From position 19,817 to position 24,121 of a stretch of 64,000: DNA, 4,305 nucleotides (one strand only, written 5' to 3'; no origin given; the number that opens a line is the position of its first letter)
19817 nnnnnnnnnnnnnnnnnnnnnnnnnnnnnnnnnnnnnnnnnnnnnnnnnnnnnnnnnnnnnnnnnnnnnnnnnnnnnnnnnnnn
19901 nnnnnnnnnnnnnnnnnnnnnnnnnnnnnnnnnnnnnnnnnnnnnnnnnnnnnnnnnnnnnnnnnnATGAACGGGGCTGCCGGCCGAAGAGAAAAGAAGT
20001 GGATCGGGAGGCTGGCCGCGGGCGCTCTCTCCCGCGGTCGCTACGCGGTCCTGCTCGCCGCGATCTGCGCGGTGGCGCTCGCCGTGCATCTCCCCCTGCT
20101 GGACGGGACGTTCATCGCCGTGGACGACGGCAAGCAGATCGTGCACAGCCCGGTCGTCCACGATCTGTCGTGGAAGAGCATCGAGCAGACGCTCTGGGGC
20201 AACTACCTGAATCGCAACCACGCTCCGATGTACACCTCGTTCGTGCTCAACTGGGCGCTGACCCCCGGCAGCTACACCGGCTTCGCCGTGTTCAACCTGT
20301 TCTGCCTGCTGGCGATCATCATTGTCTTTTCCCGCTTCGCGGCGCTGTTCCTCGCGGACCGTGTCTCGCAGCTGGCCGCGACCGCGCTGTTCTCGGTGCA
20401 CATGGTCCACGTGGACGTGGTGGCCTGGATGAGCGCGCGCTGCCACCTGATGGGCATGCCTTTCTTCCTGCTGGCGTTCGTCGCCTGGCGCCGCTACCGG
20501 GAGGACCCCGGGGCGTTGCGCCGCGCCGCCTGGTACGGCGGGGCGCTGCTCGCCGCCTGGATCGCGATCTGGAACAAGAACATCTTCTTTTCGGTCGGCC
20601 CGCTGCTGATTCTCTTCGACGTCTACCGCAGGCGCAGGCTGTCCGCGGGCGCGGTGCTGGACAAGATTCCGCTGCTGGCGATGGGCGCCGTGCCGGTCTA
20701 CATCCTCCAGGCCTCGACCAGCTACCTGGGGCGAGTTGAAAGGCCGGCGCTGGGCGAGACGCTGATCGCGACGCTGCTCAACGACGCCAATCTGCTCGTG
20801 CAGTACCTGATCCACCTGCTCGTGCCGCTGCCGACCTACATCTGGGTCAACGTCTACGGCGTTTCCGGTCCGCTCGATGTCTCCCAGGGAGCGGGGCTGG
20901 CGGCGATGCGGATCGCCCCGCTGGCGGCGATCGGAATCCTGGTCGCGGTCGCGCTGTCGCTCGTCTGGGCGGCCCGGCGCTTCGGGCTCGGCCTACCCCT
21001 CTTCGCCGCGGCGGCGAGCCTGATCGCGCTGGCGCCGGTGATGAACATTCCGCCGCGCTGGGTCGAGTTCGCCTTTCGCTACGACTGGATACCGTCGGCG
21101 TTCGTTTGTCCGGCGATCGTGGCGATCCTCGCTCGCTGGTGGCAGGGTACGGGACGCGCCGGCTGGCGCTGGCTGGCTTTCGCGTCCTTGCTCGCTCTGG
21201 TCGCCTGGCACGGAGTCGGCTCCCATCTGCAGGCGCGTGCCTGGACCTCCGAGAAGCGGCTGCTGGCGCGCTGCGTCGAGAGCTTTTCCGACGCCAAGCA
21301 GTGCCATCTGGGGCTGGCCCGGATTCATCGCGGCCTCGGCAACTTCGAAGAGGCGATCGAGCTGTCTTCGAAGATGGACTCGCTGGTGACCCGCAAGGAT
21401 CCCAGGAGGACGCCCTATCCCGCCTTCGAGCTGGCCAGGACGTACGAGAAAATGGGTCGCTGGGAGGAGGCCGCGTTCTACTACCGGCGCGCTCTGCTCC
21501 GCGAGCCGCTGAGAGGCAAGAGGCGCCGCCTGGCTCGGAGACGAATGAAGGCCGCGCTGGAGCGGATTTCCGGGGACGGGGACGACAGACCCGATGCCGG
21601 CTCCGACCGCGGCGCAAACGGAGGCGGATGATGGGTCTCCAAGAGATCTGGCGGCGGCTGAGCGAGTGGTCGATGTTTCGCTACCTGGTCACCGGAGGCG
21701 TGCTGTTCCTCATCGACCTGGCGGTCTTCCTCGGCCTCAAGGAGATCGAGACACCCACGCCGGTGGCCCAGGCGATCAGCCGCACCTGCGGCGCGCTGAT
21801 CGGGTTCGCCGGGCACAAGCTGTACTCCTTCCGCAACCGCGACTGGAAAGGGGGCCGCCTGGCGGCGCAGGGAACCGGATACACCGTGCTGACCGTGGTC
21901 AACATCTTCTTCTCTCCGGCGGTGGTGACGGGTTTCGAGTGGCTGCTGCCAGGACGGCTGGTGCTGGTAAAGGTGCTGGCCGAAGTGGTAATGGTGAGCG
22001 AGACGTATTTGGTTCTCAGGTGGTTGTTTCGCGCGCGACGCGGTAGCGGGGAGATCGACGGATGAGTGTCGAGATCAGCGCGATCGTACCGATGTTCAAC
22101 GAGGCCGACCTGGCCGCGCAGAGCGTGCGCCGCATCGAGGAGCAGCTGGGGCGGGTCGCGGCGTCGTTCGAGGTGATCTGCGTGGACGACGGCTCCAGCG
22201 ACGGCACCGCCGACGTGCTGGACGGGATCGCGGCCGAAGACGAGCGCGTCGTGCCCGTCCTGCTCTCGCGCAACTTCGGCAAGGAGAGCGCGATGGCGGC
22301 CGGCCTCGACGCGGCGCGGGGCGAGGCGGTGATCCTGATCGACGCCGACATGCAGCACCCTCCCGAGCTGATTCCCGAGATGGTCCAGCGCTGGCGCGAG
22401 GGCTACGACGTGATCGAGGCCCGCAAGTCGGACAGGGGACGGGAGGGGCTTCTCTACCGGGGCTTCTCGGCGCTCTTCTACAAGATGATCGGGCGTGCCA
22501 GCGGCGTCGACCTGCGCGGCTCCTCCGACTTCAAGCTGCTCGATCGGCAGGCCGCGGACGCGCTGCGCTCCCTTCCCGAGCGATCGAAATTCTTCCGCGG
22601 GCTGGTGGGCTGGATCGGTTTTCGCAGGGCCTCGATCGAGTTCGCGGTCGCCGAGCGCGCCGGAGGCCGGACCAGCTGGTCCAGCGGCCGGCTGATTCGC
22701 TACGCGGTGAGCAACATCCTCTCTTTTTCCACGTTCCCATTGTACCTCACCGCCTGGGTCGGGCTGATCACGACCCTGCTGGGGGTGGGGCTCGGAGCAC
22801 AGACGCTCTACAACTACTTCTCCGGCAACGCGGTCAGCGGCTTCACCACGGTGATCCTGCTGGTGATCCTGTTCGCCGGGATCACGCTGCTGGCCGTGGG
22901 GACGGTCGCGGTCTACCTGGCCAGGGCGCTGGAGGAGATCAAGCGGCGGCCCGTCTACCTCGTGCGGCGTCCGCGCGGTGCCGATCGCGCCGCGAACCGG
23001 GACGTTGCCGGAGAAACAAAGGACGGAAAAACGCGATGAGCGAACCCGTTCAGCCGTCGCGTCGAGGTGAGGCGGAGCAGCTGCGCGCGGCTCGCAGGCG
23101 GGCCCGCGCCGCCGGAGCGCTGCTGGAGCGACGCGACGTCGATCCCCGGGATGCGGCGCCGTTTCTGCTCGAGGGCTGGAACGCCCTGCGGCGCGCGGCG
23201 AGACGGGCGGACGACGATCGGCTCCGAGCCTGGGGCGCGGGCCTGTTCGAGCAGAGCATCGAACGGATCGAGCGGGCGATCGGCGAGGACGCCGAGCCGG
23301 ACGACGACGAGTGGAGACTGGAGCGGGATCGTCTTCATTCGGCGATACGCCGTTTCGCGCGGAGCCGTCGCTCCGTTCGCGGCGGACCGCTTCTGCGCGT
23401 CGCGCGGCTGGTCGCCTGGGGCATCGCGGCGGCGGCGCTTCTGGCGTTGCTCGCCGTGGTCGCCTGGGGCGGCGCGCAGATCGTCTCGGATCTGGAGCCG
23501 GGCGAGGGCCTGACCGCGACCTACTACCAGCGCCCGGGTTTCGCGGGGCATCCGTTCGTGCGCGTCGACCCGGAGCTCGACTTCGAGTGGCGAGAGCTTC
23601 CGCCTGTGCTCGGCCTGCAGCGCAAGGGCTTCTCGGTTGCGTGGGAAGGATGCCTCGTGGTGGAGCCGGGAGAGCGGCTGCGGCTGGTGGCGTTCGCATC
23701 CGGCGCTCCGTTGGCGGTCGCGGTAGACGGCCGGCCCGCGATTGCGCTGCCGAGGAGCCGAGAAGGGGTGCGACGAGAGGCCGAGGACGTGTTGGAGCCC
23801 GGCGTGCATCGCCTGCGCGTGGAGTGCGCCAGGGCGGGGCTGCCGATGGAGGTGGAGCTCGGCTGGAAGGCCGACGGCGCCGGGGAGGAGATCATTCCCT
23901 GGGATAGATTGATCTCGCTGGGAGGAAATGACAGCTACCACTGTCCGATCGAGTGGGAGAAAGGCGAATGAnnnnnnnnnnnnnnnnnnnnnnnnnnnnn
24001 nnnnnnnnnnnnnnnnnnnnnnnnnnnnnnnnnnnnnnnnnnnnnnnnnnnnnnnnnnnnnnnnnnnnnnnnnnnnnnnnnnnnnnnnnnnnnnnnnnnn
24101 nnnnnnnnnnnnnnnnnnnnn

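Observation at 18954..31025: Modular lipid-linked glycosylation operon built from repeated PA14 protein + GT-C transferase pairs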

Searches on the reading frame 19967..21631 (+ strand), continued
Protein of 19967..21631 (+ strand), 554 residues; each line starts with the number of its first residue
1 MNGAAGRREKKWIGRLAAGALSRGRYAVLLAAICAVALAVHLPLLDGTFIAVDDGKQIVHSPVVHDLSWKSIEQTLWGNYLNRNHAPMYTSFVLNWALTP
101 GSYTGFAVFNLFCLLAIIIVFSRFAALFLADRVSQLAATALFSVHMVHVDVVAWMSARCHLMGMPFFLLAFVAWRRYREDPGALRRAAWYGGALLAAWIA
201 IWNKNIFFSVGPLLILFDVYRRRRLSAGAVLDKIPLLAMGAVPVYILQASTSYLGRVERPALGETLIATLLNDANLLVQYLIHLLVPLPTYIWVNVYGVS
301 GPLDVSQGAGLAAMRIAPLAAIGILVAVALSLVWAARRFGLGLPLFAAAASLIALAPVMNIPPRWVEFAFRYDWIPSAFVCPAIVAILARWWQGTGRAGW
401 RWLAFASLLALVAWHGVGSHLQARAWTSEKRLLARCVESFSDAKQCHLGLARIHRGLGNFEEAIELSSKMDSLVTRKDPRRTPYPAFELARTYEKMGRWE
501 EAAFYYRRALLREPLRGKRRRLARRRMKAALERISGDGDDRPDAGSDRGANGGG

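Call 60: find_encoding_contigs(protein=P0021, flank=5000, max_places=1)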
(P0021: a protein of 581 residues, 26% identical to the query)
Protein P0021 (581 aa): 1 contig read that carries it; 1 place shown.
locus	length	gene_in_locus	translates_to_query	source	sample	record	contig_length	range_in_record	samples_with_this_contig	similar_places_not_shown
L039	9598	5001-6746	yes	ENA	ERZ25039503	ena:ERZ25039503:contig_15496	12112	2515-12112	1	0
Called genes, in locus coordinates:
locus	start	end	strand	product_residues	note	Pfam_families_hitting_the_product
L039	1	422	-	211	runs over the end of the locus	PF03976:PPK2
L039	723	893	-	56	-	-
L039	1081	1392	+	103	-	PF00478:IMPDH (weak)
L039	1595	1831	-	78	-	-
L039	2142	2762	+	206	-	PF00561:Abhydrolase_1, PF12146:Hydrolase_4, PF12697:Abhydrolase_6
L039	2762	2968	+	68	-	PF12146:Hydrolase_4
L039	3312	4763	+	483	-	PF00497:SBP_bac_3 (weak), PF00989:PAS, PF13188:PAS_8 (weak), PF08448:PAS_4, PF13426:PAS_9, PF08447:PAS_3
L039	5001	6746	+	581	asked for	PF13432:TPR_16 (faint), PF13431:TPR_17 (faint), PF00515:TPR_1 (faint), PF07719:TPR_2 (faint), PF13176:TPR_7 (faint), PF13181:TPR_8 (faint), PF13371:TPR_9 (faint), PF13424:TPR_12 (weak), +2 more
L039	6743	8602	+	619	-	-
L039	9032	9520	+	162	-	-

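Call 61: find_encoding_contigs(protein=P0025, flank=5000, max_places=1)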
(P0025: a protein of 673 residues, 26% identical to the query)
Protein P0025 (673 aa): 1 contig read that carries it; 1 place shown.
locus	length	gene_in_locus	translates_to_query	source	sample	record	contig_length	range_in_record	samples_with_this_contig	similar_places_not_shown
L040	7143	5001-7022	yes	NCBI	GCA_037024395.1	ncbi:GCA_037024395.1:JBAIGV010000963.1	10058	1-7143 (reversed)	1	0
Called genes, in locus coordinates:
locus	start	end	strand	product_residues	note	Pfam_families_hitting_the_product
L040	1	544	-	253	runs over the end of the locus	PF00005:ABC_tran, PF13304:AAA_21 (faint)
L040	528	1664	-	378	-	PF01740:STAS (weak), PF13466:STAS_2, PF02405:MlaE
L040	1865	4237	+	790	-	-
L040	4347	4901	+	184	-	PF00156:Pribosyltran (weak)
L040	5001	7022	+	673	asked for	PF13432:TPR_16 (weak), PF13414:TPR_11 (weak), PF13424:TPR_12, PF13428:TPR_14 (weak), PF14559:TPR_19 (weak), PF13414:TPR_11 (weak), PF13432:TPR_16, PF13432:TPR_16, +16 more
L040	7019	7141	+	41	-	?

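Call 100: find_related_loci(query=A5, collection=metagenome_contigs, flank=4000)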
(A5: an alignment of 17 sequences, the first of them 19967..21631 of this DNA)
Query A5 (554 aa) in metagenome_contigs; peptide patterns used: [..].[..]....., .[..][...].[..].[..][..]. (x = any residue, [..] = any of these).
140 stretches matched a pattern; 3 encode a relative of the query (tblastn E <= 1e-3); 3 distinct loci.
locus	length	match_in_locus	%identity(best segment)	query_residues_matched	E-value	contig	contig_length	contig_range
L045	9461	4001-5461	37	29-520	2e-79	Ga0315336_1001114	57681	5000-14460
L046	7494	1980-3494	32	18-527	3e-70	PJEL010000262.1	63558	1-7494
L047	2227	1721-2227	42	27-196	9e-37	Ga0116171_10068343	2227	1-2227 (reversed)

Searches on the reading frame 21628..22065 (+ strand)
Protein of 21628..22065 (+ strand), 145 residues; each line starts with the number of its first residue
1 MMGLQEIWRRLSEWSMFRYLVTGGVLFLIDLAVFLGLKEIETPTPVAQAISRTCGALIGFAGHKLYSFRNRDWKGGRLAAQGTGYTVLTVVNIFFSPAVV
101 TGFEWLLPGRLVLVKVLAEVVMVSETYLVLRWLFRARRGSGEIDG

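Call 6: search_protein_families(library=pfam, proteins=[window:21628-22065:+], max_evalue=0.1)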
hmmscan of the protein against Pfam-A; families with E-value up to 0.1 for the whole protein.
window:21628-22065:+ (145 aa): 2 families
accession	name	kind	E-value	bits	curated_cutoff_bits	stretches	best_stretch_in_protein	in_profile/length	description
PF04138.20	GtrA_DPMS_TM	-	2.9e-10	40.8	26.1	1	18-133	1-115/117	GtrA/DPMS, transmembrane domain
PF01027.25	Bax1-I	-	0.055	13.7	34.1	1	24-107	81-154/207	Inhibitor of apoptosis-promoting Bax1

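Call 7: search_protein_families(library=ncbifam, proteins=[window:21628-22065:+], max_evalue=0.1)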
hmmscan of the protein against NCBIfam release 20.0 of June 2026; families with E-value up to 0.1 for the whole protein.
window:21628-22065:+ (145 aa): 0 families

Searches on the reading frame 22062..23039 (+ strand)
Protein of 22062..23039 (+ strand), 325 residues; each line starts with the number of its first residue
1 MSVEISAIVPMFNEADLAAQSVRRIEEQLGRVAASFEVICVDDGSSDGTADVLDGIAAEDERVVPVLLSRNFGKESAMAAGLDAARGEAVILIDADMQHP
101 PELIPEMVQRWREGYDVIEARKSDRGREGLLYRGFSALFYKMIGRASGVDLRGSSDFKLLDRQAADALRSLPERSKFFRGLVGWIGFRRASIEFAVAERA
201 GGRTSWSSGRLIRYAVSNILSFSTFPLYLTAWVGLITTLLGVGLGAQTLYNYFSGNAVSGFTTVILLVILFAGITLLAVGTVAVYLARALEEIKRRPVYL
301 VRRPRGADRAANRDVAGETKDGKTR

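Call 6: search_protein_families(library=pfam, proteins=[window:22062-23039:+], max_evalue=0.1)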
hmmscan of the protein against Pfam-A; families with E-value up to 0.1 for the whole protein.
window:22062-23039:+ (325 aa): 4 families
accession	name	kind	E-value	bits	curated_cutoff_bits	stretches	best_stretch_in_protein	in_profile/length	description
PF00535.33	Glycos_transf_2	-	8.2e-29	101.1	23.3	1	6-121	1-114/168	Glycosyl transferase family 2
PF13641.12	Glyco_tranf_2_3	-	2.4e-08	34.7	27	1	5-122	3-123/230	Glycosyltransferase like family 2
PF10111.15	Glyco_tranf_2_2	-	5.3e-05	23.3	27.3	1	24-98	21-93/276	Glycosyltransferase like family 2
PF13506.12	Glyco_transf_21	-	0.001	19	21.7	1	74-129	18-74/174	Glycosyl transferase family 21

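Call 7: search_protein_families(library=ncbifam, proteins=[window:22062-23039:+], max_evalue=0.1)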
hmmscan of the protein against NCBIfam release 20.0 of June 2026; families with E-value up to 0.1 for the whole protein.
window:22062-23039:+ (325 aa): 25 families
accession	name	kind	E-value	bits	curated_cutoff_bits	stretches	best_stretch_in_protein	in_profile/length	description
NF047588.1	GlcsyltransPgfSStrep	equivalog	2e-73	247.3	500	1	4-302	2-303/308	glycosyltransferase PgfS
NF007986.1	PRK10714.1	equivalog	4.7e-43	147.4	529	1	4-303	7-310/316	undecaprenyl-phosphate 4-deoxy-4-formamido-L-arabinose transferase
TIGR03937.1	PgaC_IcaA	equivalog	4.1e-16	58.9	422.3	1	4-99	46-138/407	poly-beta-1,6-N-acetyl-D-glucosamine synthase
NF041875.1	EPS_EpsD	equivalog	8e-15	55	370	1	6-116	2-109/325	exopolysaccharide biosynthesis glycosyltransferase EpsD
NF047683.1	TeichurnBiosyTuaG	equivalog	9.3e-13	48.4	400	1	4-102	7-102/252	teichuronic acid biosynthesis protein TuaG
TIGR03469.1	HpnB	hypoth_equivalog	1.8e-11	43.7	379.25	1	4-113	45-162/386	hopene-associated glycosyltransferase HpnB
NF007482.0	PRK10073.1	equivalog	7e-11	41.7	423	1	4-108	7-107/334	glycosyltransferase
TIGR04283.1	glyco_like_mftF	equivalog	1.8e-10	40.8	182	1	5-109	1-95/221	TIGR04283 family arsenosugar biosynthesis glycosyltransferase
NF010496.0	PRK13915.1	equivalog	4.4e-10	39.1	262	1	3-108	31-139/307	glucosyl-3-phosphoglycerate synthase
NF050050.1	ProtGlycPglI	equivalog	5e-10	39.2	500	1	4-118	3-115/306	GalNAc(5)-diNAcBac-PP-undecaprenol beta-1,3-glucosyltransferase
TIGR04182.1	glyco_TIGR04182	equivalog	1.7e-09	37.5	325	2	5-123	2-111/293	S-layer glycoprotein N-glycosyltransferase AglJ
NF058614.1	PPMAGASynPpgS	equivalog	1.3e-08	34.6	370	1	7-117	4-108/226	polyprenyl-phospho-N-acetylgalactosaminyl synthase PpgS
TIGR04242.1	nodulat_NodC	equivalog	1.5e-07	30.7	550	1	5-112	50-157/395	chitooligosaccharide synthase NodC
NF041391.1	DPhHxTase_Halo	equivalog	2.5e-07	29.9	375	1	12-127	4-109/213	dolichyl-phosphate hexose transferase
NF045692.1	OglycostaseCruG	equivalog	8.1e-07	28.3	600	1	4-118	42-160/386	2'-O-glycosyltransferase CruG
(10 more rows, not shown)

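Call 65: search_solved_structures(query=window:22062-23039:+, max_evalue=0.001)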
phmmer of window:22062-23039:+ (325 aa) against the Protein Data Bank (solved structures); distinct sequences matched with E-value up to 0.001: 14.
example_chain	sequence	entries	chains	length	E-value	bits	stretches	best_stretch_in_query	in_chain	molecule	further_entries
5ekp_C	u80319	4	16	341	3.1e-70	239.9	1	2-303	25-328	Uncharacterized glycosyltransferase sll0501 | Glycosyltransferase sll0501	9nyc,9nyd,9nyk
9nye_A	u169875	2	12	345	3.3e-70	239.8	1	2-303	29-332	Glycosyltransferase sll0501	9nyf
5eke_A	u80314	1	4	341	1.6e-69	237.6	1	2-303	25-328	Uncharacterized glycosyltransferase sll0501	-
9hwj_A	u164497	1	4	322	1.1e-37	133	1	4-303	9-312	Undecaprenyl-phosphate 4-deoxy-4-formamido-L-arabinose transferase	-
9bhc_C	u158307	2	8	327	2e-35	125.6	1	4-303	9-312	Undecaprenyl-phosphate 4-deoxy-4-formamido-L-arabinose transferase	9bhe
8vxh_A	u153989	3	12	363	2.9e-35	125.1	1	4-303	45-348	Undecaprenyl-phosphate 4-deoxy-4-formamido-L-arabinose transferase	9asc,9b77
5mlz_A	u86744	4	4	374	5.3e-14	55.2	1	2-147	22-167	Dolichol monophosphate mannose synthase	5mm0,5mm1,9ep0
2z87_A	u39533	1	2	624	2.8e-06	29.9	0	8-129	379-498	Chondroitin synthase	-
2z86_A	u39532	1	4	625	2.8e-06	29.9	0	8-129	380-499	Chondroitin synthase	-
3bcv_A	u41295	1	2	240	5.9e-06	28.8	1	4-97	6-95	Putative glycosyltransferase protein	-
5hea_A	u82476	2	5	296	1.1e-05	27.9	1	5-97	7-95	Putative glycosyltransferase (GalT1)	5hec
6yv7_B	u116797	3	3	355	2.5e-05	26.8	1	5-102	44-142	Glycosyl transferase, family 2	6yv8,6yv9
6yv7_A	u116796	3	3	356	2.5e-05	26.8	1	5-102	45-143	Glycosyl transferase, family 2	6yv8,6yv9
3f1y_A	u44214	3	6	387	0.00063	22.2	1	3-98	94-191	Mannosyl-3-phosphoglycerate synthase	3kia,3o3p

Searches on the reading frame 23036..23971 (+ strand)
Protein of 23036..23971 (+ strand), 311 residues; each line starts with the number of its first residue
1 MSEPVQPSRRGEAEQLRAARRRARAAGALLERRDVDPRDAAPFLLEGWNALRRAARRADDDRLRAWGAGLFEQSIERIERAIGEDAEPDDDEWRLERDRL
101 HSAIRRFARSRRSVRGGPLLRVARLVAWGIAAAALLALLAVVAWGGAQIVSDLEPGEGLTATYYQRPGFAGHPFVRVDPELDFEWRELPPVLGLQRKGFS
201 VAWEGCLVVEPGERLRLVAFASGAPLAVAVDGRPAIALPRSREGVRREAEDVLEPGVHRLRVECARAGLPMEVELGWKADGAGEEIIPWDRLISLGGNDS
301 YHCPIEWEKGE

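Call 6: search_protein_families(library=pfam, proteins=[window:23036-23971:+], max_evalue=0.1)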
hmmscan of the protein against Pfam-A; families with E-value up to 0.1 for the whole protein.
window:23036-23971:+ (311 aa): 2 families
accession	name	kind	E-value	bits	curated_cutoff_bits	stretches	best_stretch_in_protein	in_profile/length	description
PF07691.17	PA14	-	0.0036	17.6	24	1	157-210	3-58/147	PA14 domain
PF19764.4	DUF6251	-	0.05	13.9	26.5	1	114-161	70-116/126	Family of unknown function (DUF6251)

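Call 7: search_protein_families(library=ncbifam, proteins=[window:23036-23971:+], max_evalue=0.1)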
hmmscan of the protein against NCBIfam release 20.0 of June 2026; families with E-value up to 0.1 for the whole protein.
window:23036-23971:+ (311 aa): 0 families
